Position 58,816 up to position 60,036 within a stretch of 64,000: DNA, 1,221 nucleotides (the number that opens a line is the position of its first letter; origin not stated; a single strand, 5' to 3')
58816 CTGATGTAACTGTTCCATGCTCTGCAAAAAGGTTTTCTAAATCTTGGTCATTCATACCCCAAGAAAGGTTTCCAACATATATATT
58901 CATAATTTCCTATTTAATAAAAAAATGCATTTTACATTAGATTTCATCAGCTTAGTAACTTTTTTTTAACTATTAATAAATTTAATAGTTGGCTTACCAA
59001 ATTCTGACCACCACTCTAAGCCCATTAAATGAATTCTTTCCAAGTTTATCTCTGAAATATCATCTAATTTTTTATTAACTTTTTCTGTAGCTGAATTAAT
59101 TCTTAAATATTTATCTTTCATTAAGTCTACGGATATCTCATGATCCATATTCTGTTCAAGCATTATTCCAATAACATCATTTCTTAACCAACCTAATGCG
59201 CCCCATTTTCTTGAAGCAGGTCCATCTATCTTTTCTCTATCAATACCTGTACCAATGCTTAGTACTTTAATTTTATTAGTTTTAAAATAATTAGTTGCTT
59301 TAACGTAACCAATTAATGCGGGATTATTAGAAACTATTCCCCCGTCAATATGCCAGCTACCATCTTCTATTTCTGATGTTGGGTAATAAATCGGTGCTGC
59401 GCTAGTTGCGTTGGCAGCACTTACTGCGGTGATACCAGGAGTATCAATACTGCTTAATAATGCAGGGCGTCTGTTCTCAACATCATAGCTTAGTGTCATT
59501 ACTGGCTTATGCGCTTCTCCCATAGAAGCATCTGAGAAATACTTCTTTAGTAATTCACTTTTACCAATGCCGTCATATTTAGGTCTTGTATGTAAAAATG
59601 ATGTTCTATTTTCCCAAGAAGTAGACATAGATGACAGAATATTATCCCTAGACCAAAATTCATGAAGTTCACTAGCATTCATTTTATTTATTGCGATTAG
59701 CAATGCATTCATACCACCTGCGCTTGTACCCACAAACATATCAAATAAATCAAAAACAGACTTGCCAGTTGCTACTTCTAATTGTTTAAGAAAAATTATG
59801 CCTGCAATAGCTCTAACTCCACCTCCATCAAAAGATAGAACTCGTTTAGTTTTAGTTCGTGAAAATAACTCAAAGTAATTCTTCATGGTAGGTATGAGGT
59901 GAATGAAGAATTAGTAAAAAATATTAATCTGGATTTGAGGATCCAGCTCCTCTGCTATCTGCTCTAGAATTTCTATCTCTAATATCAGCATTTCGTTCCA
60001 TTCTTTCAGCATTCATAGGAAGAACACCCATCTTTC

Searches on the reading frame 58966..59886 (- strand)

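Call 78: search_protein_families(library=pfam, proteins=[window:58966-59886:-], max_evalue=0.00001)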
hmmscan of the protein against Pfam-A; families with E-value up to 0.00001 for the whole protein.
window:58966-59886:- (306 aa): 1 family
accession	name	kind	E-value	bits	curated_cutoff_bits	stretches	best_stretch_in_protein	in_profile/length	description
PF01734.28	Patatin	-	9.6e-30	104.7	27.7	1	17-192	1-189/191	Patatin-like phospholipase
